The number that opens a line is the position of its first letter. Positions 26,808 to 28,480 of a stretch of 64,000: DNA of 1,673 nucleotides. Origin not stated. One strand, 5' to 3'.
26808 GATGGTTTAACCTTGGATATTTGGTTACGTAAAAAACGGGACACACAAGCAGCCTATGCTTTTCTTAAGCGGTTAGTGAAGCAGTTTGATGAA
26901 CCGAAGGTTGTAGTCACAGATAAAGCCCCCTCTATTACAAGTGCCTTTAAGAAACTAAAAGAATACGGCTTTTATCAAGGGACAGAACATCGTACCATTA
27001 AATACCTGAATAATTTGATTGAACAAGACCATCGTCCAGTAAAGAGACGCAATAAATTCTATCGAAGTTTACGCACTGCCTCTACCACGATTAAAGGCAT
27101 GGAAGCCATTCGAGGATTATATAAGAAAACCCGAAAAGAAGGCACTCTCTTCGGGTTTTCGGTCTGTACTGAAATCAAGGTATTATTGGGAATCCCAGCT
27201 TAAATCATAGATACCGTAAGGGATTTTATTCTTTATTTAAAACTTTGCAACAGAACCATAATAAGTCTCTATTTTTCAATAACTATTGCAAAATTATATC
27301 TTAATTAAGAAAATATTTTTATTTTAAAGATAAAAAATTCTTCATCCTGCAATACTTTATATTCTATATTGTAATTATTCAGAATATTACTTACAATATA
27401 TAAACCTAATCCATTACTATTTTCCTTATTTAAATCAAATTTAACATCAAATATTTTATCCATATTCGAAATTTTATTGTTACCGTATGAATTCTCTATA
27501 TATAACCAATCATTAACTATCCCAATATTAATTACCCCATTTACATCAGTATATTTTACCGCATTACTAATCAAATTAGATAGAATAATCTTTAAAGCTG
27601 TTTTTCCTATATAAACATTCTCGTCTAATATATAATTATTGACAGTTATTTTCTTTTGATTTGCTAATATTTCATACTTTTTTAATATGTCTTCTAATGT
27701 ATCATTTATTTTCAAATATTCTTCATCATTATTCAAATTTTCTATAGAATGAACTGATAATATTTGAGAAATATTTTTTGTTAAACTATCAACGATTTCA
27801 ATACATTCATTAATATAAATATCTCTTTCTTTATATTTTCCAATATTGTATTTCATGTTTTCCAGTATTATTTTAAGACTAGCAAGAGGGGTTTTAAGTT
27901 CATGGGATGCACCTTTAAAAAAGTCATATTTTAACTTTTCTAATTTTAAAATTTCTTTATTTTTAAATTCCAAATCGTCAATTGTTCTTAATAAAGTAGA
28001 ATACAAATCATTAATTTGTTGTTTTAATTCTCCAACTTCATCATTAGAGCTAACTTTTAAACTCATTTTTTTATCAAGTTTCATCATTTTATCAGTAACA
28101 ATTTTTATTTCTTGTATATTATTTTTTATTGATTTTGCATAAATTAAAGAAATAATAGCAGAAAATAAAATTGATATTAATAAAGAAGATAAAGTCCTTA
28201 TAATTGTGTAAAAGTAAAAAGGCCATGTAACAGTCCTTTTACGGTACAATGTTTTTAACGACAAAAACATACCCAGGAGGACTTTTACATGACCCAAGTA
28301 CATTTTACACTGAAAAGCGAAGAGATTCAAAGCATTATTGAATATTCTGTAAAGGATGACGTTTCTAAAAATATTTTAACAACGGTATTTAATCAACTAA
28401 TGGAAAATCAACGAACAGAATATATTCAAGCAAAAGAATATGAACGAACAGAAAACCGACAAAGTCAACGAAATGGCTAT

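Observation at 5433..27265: ~21.8-kb composite-transposon-like unit bounded by inverted IS1216 copies with an 8-bp direct repeat (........) at its outer flanks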

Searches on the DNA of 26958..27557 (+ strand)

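Call 70: search_dna_similar(query=window:26958-27557:+, collection=plasmids, mode=near, max_rows=5)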
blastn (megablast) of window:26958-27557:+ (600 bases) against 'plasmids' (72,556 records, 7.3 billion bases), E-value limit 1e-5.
Records with a match: 1930; places in all: 7582; records where one place covers at least 80% of the query: 176.
Best place of each record, by identity: >=99% 1425; 95-99% 401; 90-95% 13; 80-90% 91.
By first word of the organism name: Enterococcus 1511; Lactococcus 203; Listeria 88; Staphylococcus 23; Ligilactobacillus 20; Streptococcus 20; Vagococcus 15; Tetragenococcus 12; Latilactobacillus 8; Pediococcus 8; and 12 more.
By predicted mobility (MOB-suite, as given by PLSDB): mobilizable 814; non-mobilizable 674; conjugative 442.
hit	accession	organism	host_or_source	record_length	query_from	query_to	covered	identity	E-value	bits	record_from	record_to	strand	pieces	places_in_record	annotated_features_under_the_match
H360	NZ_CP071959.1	Enterococcus faecium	Homo sapiens,blood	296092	1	600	100%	100.0%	0e+0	1664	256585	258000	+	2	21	IS6-like element IS1216 family transposase (x2) | HAMP domain-containing sensor histidine kinase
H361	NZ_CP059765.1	Enterococcus faecium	Homo sapiens,blood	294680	1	600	100%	100.0%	0e+0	1664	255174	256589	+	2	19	IS6-like element IS1216 family transposase (x2) | HAMP domain-containing sensor histidine kinase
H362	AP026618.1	Enterococcus faecium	Homo sapiens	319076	1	600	100%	100.0%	0e+0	1656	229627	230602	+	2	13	hypothetical protein (x3)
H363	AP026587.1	Enterococcus faecium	Homo sapiens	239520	1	600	100%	100.0%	7e-172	1211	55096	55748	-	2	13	hypothetical protein | IS6 family transposase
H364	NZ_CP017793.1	Enterococcus faecium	Homo sapiens,Peritoneal fluid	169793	1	600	100%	100.0%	0e+0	1109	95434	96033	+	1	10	HAMP domain-containing sensor histidine kinase | IS6-like element IS1216 family transposase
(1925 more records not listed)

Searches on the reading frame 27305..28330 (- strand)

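Call 50: search_protein_families(library=ncbifam, proteins=[window:27305-28330:-])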
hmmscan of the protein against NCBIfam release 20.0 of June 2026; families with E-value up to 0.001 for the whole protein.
window:27305-28330:- (341 aa): 42 families (the best 25 are shown)
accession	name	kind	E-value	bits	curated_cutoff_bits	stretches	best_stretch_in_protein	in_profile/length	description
NF033090.1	HK_VanS_B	exception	2.7e-29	102.5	920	1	41-327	132-429/447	vancomycin resistance histidine kinase VanS-B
NF052314.1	T9SS_HK_PorY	subfamily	7.5e-23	81.2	350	1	52-338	133-417/418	PorY family sensor histidine kinase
TIGR02966.1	phoR_proteo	equivalog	1.6e-20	73.4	334.2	1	126-271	106-255/333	phosphate regulon sensor histidine kinase PhoR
NF033092.0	HK_WalK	equivalog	2.5e-20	72.6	725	2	129-321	367-573/594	cell wall metabolism sensor histidine kinase WalK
NF046044.1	PnpS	equivalog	9e-19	67.7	400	1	126-321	162-370/390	two-component system histidine kinase PnpS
NF012163.2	BaeS_SmeS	equivalog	1.1e-18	67.5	500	1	51-318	171-434/457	sensor histidine kinase efflux regulator BaeS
NF007837.0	PRK10549.1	equivalog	2.3e-16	59.6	603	1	52-321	172-437/466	envelope stress sensor histidine kinase BaeS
NF008025.0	PRK10755.1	equivalog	2.8e-16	59.2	314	1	46-321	65-334/362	two-component system sensor histidine kinase PmrB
NF008312.0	PRK11100.1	equivalog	4.8e-15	55.3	356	1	45-326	183-458/477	two-component system sensor histidine kinase CreC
NF041735.1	hist_kin_RppB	equivalog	7.1e-14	51.4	400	1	137-321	219-418/438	two-component system sensor histidine kinase RppB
NF007664.1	PRK10337.1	equivalog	8.3e-13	47.8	475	1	91-325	189-427/442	quorum sensing histidine kinase QseC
NF038389.1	ArsS_fam_HK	equivalog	3.8e-12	46.4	250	1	50-336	134-403/403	ArsS family sensor histidine kinase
TIGR01386.1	cztS_silS_copS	subfamily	4.9e-12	45.6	292.55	1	63-337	187-454/457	heavy metal sensor histidine kinase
NF045911.1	TCSHisKinNblS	equivalog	8.1e-11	40.9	1000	1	129-271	383-530/621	two-component system sensor histidine kinase NblS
NF041210.1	his_kin_PieS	equivalog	1.2e-10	41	850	1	49-319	172-447/474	two component system sensor histidine kinase PieS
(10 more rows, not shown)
